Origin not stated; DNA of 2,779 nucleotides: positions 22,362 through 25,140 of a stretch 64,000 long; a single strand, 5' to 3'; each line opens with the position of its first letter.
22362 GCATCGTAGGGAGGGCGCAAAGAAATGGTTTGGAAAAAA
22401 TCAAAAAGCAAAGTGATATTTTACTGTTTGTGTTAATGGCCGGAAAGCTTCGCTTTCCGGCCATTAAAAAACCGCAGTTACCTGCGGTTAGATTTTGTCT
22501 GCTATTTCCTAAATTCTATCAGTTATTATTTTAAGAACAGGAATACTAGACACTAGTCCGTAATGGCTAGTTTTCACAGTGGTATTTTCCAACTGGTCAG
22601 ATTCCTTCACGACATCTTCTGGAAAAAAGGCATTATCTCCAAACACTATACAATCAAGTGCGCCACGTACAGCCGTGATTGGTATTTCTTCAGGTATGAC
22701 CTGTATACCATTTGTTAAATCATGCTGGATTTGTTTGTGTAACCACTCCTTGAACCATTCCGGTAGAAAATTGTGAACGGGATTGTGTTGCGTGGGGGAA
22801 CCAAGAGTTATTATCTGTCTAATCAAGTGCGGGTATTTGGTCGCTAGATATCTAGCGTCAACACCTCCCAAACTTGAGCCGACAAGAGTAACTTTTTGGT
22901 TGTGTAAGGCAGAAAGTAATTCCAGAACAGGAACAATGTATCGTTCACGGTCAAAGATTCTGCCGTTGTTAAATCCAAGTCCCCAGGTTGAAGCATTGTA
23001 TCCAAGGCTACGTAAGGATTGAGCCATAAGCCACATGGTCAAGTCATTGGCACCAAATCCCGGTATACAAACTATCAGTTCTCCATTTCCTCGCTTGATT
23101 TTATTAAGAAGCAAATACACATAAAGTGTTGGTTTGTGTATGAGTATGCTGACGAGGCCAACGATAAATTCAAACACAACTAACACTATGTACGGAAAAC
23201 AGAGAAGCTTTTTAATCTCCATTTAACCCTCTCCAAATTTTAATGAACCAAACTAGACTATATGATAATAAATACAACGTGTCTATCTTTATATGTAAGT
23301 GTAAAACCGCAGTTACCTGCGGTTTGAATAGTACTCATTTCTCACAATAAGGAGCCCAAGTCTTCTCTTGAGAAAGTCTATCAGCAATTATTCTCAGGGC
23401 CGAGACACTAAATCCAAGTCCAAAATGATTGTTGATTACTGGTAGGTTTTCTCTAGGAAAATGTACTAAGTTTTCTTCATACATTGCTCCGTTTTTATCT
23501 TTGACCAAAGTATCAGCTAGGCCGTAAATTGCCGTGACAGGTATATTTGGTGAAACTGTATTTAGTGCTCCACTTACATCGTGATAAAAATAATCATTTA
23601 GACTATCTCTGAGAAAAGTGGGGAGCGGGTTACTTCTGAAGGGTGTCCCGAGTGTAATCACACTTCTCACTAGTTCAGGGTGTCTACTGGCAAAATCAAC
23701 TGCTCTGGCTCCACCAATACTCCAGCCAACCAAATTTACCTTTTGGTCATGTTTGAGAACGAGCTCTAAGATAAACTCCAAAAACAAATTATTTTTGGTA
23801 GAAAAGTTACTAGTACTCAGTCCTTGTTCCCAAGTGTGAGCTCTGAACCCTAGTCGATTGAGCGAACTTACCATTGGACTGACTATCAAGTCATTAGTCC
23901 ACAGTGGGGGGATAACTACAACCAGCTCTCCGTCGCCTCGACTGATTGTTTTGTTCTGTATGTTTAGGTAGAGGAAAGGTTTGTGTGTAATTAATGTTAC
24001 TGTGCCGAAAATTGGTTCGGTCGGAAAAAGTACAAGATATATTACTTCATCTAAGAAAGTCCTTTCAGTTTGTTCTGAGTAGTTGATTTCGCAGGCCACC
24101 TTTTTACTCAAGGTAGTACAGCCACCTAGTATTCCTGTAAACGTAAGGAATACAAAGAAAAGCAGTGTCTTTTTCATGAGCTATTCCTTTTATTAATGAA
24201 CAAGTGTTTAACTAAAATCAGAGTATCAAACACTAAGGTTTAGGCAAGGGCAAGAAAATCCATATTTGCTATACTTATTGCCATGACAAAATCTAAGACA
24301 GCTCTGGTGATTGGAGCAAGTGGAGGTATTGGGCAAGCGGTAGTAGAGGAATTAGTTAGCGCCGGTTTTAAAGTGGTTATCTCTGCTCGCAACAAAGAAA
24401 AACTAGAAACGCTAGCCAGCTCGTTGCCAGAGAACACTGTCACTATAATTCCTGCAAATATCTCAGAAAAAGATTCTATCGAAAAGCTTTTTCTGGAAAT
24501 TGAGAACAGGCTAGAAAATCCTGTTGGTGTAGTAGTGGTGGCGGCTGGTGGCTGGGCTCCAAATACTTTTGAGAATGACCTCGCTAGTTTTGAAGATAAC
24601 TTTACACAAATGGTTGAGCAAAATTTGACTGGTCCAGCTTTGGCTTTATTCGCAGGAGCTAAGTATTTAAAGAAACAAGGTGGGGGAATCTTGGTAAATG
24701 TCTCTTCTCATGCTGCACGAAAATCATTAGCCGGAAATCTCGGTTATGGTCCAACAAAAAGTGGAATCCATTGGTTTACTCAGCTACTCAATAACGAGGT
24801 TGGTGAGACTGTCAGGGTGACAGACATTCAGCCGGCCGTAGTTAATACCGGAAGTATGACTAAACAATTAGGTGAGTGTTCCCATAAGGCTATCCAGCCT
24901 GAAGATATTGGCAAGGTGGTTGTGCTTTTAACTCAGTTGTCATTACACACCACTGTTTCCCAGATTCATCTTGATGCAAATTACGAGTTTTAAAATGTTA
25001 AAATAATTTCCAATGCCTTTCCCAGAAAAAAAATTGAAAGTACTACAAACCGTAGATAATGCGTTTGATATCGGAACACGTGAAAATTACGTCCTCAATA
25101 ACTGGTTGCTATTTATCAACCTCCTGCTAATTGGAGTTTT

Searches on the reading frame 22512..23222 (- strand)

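Call 89: search_protein_families(library=pfam, proteins=[window:22512-23222:-], max_evalue=0.001)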
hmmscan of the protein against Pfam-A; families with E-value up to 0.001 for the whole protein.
window:22512-23222:- (237 aa): 2 families
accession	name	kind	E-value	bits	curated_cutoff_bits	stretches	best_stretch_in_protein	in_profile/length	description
PF00561.26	Abhydrolase_1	-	2.5e-08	34.3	25.8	1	99-168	59-131/245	alpha/beta hydrolase fold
PF07819.20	PGAP1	-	1.5e-05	25.3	24.3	1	99-153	79-140/233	PGAP1-like alpha/beta domain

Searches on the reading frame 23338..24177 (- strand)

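Call 89: search_protein_families(library=pfam, proteins=[window:23338-24177:-], max_evalue=0.001)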
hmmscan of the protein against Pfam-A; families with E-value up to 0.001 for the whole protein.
window:23338-24177:- (280 aa): 2 families
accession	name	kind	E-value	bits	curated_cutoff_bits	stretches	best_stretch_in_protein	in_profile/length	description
PF00561.26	Abhydrolase_1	-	7.8e-08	32.7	25.8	1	141-183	65-103/245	alpha/beta hydrolase fold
PF07819.20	PGAP1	-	0.00047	20.4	24.3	1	135-219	78-173/233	PGAP1-like alpha/beta domain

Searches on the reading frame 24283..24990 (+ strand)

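Call 89: search_protein_families(library=pfam, proteins=[window:24283-24990:+], max_evalue=0.001)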
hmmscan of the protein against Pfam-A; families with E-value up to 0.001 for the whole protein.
window:24283-24990:+ (236 aa): 10 families
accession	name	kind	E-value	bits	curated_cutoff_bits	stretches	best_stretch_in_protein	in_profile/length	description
PF00106.31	adh_short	-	9.2e-38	130.1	26.6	1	5-194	1-189/195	short chain dehydrogenase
PF13561.12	adh_short_C2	-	1.4e-24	87.4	27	1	11-231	1-232/236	Enoyl-(Acyl carrier protein) reductase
PF05368.20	NmrA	-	8.1e-10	39.2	27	1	4-70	2-67/298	NmrA-like family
PF08659.16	KR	-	3.1e-09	37.4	22.6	1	6-117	2-115/180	KR domain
PF13460.12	NAD_binding_10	-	2.2e-08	34.6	27.2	1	11-71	1-59/184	NAD(P)H-binding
PF03435.24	Sacchrp_dh_NADP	-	3.7e-06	27.7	25.1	1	8-69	2-65/129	Saccharopine dehydrogenase NADP binding domain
PF01488.26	Shikimate_DH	-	1.1e-05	26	24.3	1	3-57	11-65/138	Shikimate / quinate 5-dehydrogenase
PF01370.27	Epimerase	-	1.2e-05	25.3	20.9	1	7-108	1-93/240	NAD dependent epimerase/dehydratase family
PF03807.23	F420_oxidored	-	0.00038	21.4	21.6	0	10-51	5-47/94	NADP oxidoreductase coenzyme F420-dependent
PF16363.11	GDP_Man_Dehyd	-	0.00049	20.1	27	1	8-74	1-75/332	GDP-mannose 4,6 dehydratase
